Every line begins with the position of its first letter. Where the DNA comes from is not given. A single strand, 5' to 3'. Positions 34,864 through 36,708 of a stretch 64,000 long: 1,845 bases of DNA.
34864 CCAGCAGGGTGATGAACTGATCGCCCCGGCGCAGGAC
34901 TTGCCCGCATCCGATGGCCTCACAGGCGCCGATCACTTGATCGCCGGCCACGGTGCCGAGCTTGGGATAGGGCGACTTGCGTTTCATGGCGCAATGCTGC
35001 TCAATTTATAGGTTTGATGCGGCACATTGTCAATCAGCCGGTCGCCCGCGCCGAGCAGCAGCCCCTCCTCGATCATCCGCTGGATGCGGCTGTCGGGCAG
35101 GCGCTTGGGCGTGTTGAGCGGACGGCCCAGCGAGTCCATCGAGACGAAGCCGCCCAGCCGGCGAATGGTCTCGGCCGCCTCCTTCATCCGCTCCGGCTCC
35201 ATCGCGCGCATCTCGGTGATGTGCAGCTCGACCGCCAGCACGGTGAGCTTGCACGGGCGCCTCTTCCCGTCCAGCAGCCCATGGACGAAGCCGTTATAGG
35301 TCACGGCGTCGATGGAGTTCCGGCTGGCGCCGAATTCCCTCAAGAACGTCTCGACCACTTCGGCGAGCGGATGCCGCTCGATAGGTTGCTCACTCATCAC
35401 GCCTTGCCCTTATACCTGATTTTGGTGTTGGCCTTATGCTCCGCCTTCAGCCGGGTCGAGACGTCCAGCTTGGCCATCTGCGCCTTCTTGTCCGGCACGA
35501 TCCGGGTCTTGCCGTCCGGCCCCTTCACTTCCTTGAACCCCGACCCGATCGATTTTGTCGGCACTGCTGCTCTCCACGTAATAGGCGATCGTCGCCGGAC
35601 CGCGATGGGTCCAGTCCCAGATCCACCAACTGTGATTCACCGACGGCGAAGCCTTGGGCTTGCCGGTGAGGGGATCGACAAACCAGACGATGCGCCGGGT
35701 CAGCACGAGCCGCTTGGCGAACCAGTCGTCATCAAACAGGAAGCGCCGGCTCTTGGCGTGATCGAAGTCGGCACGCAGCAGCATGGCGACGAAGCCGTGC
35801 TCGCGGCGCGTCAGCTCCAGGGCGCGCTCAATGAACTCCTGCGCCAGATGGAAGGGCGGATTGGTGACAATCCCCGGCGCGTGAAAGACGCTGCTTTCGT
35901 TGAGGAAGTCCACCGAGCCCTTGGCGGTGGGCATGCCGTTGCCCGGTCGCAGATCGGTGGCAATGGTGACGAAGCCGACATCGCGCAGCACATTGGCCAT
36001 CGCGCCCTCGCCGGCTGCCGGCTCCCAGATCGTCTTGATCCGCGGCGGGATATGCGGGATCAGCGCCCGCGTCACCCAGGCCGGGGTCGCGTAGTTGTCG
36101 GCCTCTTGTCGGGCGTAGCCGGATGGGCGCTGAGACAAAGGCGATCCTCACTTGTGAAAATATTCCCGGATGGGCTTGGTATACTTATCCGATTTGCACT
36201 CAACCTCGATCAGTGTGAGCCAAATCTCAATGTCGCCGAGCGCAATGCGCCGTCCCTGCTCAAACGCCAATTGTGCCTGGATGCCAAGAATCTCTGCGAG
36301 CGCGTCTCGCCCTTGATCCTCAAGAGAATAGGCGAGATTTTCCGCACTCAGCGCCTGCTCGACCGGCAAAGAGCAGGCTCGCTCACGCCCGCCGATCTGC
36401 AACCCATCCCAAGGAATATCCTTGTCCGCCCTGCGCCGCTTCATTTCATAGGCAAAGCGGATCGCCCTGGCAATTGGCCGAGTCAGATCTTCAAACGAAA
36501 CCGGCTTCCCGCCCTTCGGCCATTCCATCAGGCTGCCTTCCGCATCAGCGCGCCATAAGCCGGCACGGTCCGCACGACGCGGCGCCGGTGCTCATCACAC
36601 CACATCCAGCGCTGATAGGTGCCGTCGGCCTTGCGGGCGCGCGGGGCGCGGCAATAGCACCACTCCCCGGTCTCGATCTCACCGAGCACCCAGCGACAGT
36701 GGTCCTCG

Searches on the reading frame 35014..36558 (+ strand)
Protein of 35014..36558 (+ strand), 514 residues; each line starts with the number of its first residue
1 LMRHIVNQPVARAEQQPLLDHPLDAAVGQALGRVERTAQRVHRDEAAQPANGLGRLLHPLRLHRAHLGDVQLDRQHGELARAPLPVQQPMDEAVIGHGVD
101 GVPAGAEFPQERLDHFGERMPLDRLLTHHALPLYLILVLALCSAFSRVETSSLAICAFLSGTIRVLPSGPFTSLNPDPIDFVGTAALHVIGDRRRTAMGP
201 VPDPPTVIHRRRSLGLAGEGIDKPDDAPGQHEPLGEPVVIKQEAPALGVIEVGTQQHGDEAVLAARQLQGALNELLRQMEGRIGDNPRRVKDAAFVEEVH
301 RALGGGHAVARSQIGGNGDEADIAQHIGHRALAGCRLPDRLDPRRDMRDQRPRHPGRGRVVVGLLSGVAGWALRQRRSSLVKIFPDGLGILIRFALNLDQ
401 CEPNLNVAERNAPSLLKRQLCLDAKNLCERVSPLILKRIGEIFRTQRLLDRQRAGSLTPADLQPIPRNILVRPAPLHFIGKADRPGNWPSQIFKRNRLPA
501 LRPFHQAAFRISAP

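Call 21: search_protein_families(library=phrogs, proteins=[window:35014-36558:+], max_evalue=0.00001)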
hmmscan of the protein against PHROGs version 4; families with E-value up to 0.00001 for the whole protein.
window:35014-36558:+ (514 aa): 0 families

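Call 23: search_protein_families(library=pfam, proteins=[window:35014-36558:+], max_evalue=0.001)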
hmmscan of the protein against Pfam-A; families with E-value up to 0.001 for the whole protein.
window:35014-36558:+ (514 aa): 0 families

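Call 66: search_dna_similar(query=window:35014-36558:+, collection=phages, mode=protein, max_rows=12)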
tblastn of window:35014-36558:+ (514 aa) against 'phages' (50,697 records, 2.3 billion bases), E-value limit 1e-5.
No match.
